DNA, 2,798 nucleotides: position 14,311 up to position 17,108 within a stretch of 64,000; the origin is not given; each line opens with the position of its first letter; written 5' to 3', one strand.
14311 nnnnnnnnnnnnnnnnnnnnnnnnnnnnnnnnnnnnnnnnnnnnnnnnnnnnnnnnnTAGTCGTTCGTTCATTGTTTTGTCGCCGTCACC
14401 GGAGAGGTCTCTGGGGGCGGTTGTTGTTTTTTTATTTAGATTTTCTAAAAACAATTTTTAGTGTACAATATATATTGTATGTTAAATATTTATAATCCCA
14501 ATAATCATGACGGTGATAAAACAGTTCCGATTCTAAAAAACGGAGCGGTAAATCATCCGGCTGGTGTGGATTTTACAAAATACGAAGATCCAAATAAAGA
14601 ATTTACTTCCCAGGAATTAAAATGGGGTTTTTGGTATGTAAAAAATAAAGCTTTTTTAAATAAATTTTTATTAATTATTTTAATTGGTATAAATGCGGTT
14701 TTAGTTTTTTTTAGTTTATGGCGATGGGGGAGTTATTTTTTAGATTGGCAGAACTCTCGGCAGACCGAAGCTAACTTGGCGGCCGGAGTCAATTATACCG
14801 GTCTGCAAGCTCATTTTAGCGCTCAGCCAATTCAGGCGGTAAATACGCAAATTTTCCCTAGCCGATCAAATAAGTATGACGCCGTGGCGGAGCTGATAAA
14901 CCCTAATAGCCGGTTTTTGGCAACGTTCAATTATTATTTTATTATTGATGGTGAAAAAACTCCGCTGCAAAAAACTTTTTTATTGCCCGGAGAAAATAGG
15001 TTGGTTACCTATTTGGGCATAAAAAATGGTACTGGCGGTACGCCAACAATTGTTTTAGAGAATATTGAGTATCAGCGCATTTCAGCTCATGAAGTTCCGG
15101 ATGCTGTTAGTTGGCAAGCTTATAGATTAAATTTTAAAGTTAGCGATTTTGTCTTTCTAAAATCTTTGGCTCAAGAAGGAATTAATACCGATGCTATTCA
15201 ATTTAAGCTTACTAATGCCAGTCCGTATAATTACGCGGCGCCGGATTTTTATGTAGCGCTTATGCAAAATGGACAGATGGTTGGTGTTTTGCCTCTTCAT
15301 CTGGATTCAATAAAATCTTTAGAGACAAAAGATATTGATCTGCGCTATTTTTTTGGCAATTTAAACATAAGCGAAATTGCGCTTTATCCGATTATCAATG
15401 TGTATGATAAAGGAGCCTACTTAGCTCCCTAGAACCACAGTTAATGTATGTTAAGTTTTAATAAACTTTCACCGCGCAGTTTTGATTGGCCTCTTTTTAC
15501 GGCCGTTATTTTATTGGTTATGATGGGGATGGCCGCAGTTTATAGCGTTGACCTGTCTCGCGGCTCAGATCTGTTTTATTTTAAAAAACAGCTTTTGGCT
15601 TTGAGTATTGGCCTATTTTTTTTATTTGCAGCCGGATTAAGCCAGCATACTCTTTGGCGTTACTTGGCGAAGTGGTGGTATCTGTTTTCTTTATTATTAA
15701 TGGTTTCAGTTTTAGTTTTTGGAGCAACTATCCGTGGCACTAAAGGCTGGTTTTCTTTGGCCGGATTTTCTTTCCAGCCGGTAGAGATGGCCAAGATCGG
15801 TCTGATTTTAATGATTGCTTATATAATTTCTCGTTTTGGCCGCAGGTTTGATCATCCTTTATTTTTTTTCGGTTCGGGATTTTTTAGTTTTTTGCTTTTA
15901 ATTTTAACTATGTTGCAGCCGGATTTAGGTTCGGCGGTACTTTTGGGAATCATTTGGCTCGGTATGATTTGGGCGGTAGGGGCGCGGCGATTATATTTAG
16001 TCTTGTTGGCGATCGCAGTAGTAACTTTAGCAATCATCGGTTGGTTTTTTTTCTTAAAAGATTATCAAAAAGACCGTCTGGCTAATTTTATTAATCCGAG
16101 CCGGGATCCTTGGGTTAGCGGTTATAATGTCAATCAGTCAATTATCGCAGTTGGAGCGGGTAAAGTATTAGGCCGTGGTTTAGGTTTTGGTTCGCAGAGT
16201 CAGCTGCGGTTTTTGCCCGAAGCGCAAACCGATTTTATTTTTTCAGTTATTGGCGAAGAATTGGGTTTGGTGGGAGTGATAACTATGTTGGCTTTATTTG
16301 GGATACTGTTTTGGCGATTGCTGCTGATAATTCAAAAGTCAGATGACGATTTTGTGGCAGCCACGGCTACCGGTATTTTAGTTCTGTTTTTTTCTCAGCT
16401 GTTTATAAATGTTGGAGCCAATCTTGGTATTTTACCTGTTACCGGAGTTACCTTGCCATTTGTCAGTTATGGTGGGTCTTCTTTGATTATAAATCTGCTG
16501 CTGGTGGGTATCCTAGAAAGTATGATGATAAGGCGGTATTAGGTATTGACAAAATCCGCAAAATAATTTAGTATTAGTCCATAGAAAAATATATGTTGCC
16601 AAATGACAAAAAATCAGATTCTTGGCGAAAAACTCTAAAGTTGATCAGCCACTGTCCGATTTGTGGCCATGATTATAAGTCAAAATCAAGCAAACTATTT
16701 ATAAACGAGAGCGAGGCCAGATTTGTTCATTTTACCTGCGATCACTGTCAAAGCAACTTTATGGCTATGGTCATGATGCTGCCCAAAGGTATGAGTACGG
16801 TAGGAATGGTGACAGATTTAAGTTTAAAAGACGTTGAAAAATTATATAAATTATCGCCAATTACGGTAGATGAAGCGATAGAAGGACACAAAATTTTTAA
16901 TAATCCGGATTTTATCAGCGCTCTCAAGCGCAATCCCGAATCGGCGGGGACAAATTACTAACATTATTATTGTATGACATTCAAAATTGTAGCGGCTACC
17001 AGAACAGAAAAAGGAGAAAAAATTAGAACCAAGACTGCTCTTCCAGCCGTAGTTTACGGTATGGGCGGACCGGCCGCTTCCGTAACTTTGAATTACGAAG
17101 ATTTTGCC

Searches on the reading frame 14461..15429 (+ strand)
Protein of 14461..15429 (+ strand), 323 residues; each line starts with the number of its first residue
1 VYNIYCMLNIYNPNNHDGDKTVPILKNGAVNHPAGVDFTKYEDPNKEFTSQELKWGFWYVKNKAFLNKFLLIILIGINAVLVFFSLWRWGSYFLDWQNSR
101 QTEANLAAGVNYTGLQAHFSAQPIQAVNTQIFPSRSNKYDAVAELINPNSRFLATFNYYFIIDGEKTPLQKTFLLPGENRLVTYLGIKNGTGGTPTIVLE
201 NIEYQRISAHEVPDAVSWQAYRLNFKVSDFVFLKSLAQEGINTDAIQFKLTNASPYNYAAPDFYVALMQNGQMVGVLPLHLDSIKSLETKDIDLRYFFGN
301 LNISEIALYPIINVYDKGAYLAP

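Call 17: search_protein_families(library=pfam, proteins=[window:14461-15429:+], max_evalue=1)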
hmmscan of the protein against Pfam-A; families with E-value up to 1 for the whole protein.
window:14461-15429:+ (323 aa): 1 family
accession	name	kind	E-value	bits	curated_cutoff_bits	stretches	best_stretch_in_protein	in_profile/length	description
PF06143.16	Baculo_11_kDa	-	0.18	11.9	28.4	0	61-75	28-42/84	Baculovirus 11 kDa family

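Call 27: find_related_loci(query=window:14461-15429:+, collection=metagenome_contigs, flank=3000)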
Query window:14461-15429:+ (323 aa) in metagenome_contigs; peptide patterns used: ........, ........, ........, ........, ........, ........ (x = any residue, [..] = any of these).
96 stretches matched a pattern; 16 encode a relative of the query (tblastn E <= 1e-3); 16 distinct loci.
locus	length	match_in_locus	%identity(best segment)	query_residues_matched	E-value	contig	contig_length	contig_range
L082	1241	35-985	73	1-320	7e-179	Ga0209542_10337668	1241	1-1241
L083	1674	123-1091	70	2-323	1e-172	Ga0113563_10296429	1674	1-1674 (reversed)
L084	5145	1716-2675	71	1-323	5e-158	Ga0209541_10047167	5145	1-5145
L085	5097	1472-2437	71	6-323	1e-157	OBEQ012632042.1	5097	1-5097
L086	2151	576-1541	69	6-323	2e-165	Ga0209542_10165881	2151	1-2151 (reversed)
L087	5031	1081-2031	68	4-321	3e-153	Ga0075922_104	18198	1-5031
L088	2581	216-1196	65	6-323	1e-158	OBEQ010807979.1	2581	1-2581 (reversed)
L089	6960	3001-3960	67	2-321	3e-146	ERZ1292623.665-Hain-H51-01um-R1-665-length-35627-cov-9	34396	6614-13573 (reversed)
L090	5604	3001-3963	67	6-320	1e-144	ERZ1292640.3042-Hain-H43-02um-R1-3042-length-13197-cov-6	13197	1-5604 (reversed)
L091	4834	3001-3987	63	6-320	3e-135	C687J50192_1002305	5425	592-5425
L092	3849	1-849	67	38-320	4e-137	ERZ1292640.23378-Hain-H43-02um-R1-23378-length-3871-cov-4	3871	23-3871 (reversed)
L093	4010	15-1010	57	2-321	2e-133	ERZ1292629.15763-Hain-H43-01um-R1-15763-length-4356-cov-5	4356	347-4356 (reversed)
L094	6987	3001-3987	63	6-320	1e-134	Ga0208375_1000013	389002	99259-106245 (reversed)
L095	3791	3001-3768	68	1-252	6e-119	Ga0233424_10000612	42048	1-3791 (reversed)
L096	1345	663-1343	69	6-235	3e-113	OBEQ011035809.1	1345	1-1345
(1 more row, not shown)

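Call 41: find_homologous_proteins(query=window:14479-15429:+, max_evalue=1e-40)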
Query window:14479-15429:+ (317 aa): 104 proteins with E <= 1e-40 among 829 candidates.
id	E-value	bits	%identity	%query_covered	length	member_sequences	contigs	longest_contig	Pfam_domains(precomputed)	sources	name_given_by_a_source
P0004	2.0e-212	722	100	100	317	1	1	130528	-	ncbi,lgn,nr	ncbi:MAG TPA: hypothetical protein VLK22_03510 [Candidatus Udaeobacter sp.]|nr:hypothetical protein 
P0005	2.2e-159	548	75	100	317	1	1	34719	-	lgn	-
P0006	3.7e-154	531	73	99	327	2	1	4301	-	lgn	-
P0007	5.4e-152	524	73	99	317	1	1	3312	-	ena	-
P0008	3.5e-151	521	73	99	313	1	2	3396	-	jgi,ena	-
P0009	7.0e-151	520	71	99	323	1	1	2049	-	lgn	-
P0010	7.4e-151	520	73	99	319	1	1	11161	-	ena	-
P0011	4.4e-150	517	72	99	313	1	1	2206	-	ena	-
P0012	7.5e-148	510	69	99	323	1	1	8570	-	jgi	jgi:hypothetical protein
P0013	4.6e-147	507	67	100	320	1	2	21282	-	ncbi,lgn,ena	-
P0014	6.5e-147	507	69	100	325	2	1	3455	-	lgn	-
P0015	9.7e-147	506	69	100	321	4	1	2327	-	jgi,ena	-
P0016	1.3e-146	506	71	100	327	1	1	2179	-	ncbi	-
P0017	2.5e-146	505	69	99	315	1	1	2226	-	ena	-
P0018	3.6e-146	504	70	99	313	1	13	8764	-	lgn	-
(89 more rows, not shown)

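Call 42: find_encoding_contigs(protein=P0005, flank=3000, max_places=2)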
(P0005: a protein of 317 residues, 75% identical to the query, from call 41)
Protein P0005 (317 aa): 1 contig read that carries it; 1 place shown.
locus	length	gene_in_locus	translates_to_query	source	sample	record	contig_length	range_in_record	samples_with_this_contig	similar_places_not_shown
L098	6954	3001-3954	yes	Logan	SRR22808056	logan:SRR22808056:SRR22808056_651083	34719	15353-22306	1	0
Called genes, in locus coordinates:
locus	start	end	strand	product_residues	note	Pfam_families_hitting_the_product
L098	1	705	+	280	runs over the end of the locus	PF10646:Germane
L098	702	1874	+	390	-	PF01541:GIY-YIG (weak), PF27096:UvrC_M, PF08459:UvrC_RNaseH_dom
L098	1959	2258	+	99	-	-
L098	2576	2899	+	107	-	-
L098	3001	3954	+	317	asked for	-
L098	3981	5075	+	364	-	PF01098:FTSW_RODA_SPOVE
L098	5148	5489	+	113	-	-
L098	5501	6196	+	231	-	PF01386:Ribosomal_L25p, PF14693:Ribosomal_TL5_C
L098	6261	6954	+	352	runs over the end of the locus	PF11258:DUF3048, PF17479:DUF3048_C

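Call 43: find_encoding_contigs(protein=P0010, flank=3000, max_places=2)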
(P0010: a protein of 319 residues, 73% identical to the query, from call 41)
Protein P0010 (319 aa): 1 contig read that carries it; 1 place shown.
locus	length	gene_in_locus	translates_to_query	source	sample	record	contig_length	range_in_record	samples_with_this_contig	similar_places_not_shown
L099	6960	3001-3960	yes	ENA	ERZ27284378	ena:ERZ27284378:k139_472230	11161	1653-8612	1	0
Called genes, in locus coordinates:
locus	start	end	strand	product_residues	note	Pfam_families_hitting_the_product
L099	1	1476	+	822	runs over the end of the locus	PF00005:ABC_tran (faint), PF02463:SMC_N (faint), PF13175:AAA_15 (faint), PF13304:AAA_21 (faint), PF13555:AAA_29 (faint), PF17760:UvrA_inter, PF00684:DnaJ_CXXCXGXG (faint)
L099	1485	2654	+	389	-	PF01541:GIY-YIG, PF27096:UvrC_M, PF08459:UvrC_RNaseH_dom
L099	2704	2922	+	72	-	-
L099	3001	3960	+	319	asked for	-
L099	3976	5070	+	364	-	PF01098:FTSW_RODA_SPOVE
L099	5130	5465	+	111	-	-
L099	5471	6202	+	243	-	PF01386:Ribosomal_L25p, PF14693:Ribosomal_TL5_C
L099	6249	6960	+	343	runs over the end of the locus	PF11258:DUF3048, PF17479:DUF3048_C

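Call 44: find_encoding_contigs(protein=P0006, flank=3000, max_places=2)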
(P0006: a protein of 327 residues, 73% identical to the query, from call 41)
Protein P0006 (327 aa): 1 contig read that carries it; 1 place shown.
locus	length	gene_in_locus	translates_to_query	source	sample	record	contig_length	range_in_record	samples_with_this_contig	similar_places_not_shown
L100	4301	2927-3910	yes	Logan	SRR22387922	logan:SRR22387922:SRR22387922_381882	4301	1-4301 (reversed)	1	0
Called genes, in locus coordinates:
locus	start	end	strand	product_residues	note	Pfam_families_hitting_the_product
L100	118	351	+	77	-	-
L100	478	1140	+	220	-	PF10648:Gmad2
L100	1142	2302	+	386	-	PF01541:GIY-YIG (weak), PF27096:UvrC_M, PF08459:UvrC_RNaseH_dom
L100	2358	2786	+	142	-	-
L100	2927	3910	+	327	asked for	-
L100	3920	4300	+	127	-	?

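Call 51: find_encoding_contigs(protein=P0007, flank=3000, max_places=2)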
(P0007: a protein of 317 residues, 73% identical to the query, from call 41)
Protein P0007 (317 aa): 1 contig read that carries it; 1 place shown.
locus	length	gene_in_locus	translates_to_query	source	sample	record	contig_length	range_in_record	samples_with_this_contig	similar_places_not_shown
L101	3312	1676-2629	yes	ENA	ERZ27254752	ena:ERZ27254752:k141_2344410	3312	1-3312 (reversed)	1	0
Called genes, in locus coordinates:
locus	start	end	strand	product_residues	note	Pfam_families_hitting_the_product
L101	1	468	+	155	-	?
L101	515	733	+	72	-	-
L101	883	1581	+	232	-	-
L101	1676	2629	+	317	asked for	-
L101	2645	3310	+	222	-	?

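Call 52: find_encoding_contigs(protein=P0008, flank=3000, max_places=2)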
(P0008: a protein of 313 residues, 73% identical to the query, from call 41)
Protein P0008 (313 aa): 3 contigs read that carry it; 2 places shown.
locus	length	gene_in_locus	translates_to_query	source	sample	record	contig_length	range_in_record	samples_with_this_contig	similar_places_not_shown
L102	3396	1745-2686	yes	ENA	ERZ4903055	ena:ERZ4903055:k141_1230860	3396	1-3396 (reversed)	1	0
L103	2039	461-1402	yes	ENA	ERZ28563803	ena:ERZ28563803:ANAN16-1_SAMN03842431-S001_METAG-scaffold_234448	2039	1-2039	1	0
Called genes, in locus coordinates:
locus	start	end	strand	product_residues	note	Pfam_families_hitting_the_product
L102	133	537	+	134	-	PF08459:UvrC_RNaseH_dom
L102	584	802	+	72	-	-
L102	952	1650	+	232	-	-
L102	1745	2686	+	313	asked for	-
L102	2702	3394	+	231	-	?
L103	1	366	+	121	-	?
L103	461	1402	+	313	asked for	-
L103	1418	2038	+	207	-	?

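Call 53: find_encoding_contigs(protein=P0011, flank=3000, max_places=2)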
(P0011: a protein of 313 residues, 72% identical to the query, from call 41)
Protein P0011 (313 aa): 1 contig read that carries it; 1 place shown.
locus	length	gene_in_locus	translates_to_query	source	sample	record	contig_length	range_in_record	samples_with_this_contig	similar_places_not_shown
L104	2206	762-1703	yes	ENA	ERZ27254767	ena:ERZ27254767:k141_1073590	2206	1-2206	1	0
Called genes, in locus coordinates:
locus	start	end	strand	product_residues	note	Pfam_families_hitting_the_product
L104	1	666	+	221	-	?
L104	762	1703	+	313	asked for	-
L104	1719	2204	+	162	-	?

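Call 58: search_protein_families(library=phrogs, proteins=[L098:1959-2255:+, L098:2576-2896:+, L098:2315-2407:+, L096:197-589:+], max_evalue=0.1)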
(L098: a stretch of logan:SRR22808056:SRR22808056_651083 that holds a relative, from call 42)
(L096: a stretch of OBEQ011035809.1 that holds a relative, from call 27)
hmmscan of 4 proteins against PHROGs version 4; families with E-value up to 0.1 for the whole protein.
L098:1959-2255:+ (99 aa): 1 family
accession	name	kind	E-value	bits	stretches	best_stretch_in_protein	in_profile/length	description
phrog_15975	-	unknown function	0.05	14.5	0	35-48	11-24/49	-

L098:2576-2896:+ (107 aa): 1 family
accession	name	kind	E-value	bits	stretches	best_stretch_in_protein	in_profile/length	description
phrog_937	-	other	0.063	14.6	0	44-104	30-90/115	hemolysin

L098:2315-2407:+ (31 aa): 0 families

L096:197-589:+ (131 aa): 0 families

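Call 59: search_protein_families(library=padloc, proteins=[L098:1959-2255:+, L098:2576-2896:+, L098:2315-2407:+, L096:197-589:+], max_evalue=0.1)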
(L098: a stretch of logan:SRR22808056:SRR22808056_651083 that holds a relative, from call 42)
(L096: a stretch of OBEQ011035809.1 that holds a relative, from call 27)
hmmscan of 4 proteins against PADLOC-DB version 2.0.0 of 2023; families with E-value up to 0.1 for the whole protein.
L098:1959-2255:+ (99 aa): 1 family
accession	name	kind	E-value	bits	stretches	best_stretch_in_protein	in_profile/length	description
PDLC00250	LmuB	-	0.002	14.9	1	21-80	379-438/582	AAA ATPase domain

L098:2576-2896:+ (107 aa): 1 family
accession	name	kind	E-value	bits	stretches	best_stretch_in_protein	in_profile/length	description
PDLC03833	BnzA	-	0.024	11.3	1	4-64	348-414/544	-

L098:2315-2407:+ (31 aa): 0 families

L096:197-589:+ (131 aa): 0 families

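Call 65: search_protein_families(library=pfam, proteins=[L085:351-917:+, L095:2239-2925:+, L100:2358-2783:+, L098:1959-2255:+, L098:2576-2896:+, L096:197-589:+, L086:221-493:+], max_evalue=0.01)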
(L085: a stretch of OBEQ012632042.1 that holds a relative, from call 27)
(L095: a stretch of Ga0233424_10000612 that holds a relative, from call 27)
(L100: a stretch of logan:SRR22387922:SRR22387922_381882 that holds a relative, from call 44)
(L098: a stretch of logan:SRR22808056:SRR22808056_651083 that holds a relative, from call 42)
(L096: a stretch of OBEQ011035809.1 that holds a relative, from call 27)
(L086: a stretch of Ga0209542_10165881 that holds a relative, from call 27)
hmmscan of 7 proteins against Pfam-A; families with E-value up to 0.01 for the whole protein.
L085:351-917:+ (189 aa): 1 family
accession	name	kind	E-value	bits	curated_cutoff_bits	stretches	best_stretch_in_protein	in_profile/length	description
PF14820.11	SPRR2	-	0.0045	17.4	32.2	1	65-112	4-51/68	Small proline-rich 2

L095:2239-2925:+ (229 aa): 2 families
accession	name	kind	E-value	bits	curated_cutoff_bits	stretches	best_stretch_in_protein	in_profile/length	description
PF13688.12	Reprolysin_5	-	0.0023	18.6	27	1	142-164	143-168/196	Metallo-peptidase family M12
PF13574.12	Reprolysin_2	-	0.0077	16.6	27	0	143-161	128-146/195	Metallo-peptidase family M12B Reprolysin-like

L100:2358-2783:+ (142 aa): 0 families

L098:1959-2255:+ (99 aa): 0 families

L098:2576-2896:+ (107 aa): 0 families

L096:197-589:+ (131 aa): 0 families

L086:221-493:+ (91 aa): 0 families

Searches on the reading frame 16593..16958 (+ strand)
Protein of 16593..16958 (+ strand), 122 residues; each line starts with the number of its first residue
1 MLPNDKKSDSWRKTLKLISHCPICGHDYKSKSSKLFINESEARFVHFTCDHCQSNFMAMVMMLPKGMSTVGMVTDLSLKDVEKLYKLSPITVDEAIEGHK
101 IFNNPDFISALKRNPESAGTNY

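Call 17: search_protein_families(library=pfam, proteins=[window:16593-16958:+], max_evalue=1)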
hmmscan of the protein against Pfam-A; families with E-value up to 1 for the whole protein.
window:16593-16958:+ (122 aa): 14 families
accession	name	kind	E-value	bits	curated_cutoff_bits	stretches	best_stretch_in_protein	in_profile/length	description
PF25206.1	DUF7836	-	0.0061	16.8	26.7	1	20-55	9-39/59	Domain of unknown function (DUF7836)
PF06170.17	DUF983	-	0.015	16.1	22.6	1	12-32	2-22/85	Protein of unknown function (DUF983)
PF01428.23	zf-AN1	-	0.029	14.9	27.9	0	43-56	10-23/40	AN1-like Zinc finger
PF23667.1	CUB_CDCP1_1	-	0.03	14.6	27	1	19-58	23-64/72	CDCP1 CUB domain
PF13894.12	zf-C2H2_4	-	0.037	15.2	27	0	20-33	2-15/24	C2H2-type zinc finger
PF09723.15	Zn_ribbon_8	-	0.06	13.8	34.4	0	47-62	6-21/41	Zinc ribbon domain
PF07191.17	Zn_ribbon_6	-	0.065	13.7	25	1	20-57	2-27/67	Double zinc ribbon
PF14354.12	Lar_restr_allev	-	0.084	13.6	28.6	1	20-54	5-33/58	Restriction alleviation protein Lar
PF13719.11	Zn_ribbon_5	-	0.14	12.3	29.3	1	17-57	1-36/37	zinc-ribbon domain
PF21817.3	CapR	-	0.15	12.7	24.2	1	16-38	30-52/67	CapR homology domain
PF24042.1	DUF7351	-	0.15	12.2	31.2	1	20-62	68-110/177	Domain of unknown function (DUF7351)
PF16295.10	TetR_C_10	-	0.18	12.6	28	1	28-112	38-123/132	Tetracyclin repressor-like, C-terminal domain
PF14353.12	CpXC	-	0.25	11.8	25.4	0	42-58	33-49/121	CpXC protein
PF22747.2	Zn_ribbon_DUF2089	-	0.31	11.6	27.6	0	21-27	1-7/32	DUF2089 zinc ribbon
